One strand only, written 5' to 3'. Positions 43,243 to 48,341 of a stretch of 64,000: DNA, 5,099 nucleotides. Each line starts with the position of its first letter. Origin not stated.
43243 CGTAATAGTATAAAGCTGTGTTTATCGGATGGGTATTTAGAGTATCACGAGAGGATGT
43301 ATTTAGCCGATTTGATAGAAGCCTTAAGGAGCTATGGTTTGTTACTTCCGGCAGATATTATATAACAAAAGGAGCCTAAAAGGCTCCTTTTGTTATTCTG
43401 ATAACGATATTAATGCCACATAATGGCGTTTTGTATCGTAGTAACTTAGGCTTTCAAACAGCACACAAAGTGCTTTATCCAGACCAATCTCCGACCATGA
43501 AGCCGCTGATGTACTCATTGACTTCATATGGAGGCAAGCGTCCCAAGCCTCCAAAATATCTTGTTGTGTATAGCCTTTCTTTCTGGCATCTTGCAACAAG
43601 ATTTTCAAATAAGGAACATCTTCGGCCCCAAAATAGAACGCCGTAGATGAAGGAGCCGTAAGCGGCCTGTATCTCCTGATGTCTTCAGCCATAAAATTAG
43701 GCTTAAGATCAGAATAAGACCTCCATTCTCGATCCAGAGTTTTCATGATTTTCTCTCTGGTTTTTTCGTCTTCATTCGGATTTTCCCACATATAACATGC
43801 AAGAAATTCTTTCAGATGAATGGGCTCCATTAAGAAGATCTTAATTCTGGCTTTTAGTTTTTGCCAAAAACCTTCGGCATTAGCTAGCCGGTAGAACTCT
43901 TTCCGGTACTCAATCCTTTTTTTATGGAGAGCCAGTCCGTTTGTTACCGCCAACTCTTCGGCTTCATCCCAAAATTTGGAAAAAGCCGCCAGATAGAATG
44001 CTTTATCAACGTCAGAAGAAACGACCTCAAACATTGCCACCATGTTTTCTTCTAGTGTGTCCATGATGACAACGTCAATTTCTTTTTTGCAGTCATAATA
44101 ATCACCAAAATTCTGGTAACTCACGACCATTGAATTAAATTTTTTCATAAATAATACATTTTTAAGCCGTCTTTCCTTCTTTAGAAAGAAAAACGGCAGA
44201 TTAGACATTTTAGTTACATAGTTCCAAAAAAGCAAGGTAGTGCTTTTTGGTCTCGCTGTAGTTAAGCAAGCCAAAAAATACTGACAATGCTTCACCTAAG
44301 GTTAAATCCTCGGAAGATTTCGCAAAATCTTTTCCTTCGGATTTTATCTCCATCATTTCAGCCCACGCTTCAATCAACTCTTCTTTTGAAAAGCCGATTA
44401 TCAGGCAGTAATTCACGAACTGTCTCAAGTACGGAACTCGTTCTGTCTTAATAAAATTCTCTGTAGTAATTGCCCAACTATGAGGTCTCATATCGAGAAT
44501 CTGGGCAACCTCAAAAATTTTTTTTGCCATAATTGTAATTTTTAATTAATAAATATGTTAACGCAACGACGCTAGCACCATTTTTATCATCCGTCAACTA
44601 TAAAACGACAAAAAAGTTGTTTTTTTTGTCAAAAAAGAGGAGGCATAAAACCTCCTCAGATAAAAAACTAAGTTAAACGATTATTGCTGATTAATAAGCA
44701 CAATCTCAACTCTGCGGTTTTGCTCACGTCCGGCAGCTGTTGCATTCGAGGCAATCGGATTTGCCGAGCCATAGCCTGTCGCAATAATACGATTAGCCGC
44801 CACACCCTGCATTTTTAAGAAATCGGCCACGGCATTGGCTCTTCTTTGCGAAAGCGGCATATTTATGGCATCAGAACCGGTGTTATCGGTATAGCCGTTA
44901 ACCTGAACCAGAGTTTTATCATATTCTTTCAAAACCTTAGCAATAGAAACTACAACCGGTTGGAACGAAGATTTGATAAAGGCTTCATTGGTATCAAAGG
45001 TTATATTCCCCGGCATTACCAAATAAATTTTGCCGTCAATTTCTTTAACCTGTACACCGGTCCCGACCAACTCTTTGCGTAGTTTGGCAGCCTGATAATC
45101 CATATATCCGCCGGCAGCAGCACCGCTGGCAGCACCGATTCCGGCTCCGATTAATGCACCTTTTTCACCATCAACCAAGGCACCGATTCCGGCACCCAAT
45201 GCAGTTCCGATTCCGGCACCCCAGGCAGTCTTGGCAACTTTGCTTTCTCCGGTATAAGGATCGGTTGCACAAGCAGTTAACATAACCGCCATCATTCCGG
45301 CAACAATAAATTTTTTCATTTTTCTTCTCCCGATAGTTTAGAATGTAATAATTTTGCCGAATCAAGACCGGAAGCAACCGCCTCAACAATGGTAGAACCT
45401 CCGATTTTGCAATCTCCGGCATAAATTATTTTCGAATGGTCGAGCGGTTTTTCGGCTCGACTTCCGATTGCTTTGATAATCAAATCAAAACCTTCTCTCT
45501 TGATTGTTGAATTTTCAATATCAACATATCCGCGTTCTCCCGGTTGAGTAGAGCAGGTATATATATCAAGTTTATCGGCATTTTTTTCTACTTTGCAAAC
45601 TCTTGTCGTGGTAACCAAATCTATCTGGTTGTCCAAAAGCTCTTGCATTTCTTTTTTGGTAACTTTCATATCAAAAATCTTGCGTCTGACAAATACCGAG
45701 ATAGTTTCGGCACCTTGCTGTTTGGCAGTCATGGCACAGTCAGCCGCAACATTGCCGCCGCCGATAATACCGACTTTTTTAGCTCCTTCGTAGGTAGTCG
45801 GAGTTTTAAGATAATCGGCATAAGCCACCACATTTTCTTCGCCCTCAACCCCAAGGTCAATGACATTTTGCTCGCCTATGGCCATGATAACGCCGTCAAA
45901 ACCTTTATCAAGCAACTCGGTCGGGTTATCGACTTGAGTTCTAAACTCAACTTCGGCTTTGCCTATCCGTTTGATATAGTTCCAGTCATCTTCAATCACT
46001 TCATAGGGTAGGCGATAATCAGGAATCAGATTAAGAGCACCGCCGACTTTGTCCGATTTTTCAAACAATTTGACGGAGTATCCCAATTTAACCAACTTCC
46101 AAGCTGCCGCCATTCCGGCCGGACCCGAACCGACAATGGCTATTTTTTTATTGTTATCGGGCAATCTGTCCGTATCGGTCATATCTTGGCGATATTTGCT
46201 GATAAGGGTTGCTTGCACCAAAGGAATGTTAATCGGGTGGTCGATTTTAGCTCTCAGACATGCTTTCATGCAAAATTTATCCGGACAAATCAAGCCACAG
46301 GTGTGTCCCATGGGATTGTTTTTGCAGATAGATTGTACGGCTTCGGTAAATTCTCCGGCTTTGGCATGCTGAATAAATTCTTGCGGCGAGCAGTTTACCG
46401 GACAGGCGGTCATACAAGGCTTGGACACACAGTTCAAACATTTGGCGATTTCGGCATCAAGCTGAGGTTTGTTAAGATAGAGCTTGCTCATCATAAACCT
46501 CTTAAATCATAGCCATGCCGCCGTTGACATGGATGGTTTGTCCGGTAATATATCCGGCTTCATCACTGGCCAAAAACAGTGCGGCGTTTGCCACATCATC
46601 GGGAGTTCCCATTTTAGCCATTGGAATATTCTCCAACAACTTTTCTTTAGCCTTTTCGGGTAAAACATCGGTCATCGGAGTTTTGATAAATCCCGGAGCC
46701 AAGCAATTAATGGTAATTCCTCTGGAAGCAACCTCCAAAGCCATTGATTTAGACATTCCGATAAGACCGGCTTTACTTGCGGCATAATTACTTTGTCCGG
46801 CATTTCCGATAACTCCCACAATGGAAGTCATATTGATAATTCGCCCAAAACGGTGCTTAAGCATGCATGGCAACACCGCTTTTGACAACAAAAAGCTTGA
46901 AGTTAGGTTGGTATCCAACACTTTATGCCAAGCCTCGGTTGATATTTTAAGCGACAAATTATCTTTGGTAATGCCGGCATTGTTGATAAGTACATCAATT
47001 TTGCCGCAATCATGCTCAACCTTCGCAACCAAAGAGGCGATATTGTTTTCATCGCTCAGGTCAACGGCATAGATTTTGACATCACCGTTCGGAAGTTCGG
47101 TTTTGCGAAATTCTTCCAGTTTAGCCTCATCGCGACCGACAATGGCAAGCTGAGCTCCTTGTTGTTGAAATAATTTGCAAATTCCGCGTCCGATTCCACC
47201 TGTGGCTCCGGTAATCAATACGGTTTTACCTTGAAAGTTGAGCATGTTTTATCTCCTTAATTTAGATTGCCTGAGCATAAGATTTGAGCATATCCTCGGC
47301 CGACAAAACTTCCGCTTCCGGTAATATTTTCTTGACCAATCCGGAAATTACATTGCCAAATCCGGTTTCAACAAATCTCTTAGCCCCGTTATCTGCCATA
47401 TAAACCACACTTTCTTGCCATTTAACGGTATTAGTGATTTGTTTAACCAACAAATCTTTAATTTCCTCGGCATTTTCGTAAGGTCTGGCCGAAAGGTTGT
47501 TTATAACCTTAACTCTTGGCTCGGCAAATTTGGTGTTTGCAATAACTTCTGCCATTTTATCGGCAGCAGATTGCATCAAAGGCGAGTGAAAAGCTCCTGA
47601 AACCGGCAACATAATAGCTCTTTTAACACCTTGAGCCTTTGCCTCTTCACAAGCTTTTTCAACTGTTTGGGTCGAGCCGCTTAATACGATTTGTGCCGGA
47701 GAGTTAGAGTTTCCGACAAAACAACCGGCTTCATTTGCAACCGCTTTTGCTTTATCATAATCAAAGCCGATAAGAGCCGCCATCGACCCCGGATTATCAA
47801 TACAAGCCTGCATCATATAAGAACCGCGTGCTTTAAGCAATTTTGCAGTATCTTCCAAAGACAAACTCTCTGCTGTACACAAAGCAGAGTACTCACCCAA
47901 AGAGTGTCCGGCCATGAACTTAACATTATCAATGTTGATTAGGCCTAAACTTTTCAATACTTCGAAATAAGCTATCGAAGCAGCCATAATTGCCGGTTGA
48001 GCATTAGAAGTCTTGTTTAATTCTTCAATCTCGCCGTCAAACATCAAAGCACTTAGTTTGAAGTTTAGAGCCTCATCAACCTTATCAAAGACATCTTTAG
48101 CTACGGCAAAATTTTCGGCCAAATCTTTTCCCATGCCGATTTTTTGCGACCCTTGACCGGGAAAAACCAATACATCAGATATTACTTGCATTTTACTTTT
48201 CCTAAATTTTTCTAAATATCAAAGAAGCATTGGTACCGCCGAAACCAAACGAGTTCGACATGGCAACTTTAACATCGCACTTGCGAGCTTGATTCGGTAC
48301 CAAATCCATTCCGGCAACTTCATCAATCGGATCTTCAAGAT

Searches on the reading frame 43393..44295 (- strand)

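Call 17: search_protein_families(library=pfam, proteins=[window:43393-44295:-], max_evalue=0.001)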
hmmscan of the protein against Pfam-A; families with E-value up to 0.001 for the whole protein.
window:43393-44295:- (300 aa): 1 family
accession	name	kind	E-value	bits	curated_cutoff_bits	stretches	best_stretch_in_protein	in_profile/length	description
PF03008.20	DUF234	-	0.00044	21.1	22.5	0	45-91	41-87/100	Archaea bacterial proteins of unknown function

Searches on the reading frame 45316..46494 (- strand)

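Call 42: search_protein_families(library=pfam, proteins=[window:45316-46494:-], max_evalue=0.00001)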
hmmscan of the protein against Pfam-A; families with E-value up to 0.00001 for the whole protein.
window:45316-46494:- (392 aa): 7 families
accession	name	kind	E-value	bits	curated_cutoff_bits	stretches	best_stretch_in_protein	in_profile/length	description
PF07992.20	Pyr_redox_2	-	1e-20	74.8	26.1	1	117-351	2-243/291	Pyridine nucleotide-disulphide oxidoreductase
PF14691.11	Fer4_20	-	4.3e-18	65.6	25.8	1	8-100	13-107/113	Dihydroprymidine dehydrogenase domain II, 4Fe-4S cluster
PF13738.12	Pyr_redox_3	-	1.5e-12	47.8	30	1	202-314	128-250/305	Pyridine nucleotide-disulphide oxidoreductase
PF00070.33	Pyr_redox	-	2e-12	47.9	22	1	240-308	1-72/82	Pyridine nucleotide-disulphide oxidoreductase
PF13450.12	NAD_binding_8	-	1.9e-10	41.3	21.9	1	120-154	1-35/68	NAD(P)-binding Rossmann-like domain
PF12831.13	FAD_oxidored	-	6.3e-08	32.8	27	0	118-154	2-38/416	FAD dependent oxidoreductase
PF01262.27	AlaDh_PNT_C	-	6.2e-06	26.2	23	0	116-150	29-63/214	Alanine dehydrogenase/PNT, C-terminal domain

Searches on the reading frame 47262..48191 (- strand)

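Call 42: search_protein_families(library=pfam, proteins=[window:47262-48191:-], max_evalue=0.00001)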
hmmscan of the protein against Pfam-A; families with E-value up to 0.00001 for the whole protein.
window:47262-48191:- (309 aa): 1 family
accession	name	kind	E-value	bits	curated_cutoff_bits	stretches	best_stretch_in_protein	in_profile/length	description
PF00698.26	Acyl_transf_1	-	4.3e-44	151.7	32.7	1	8-291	2-280/319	Acyl transferase domain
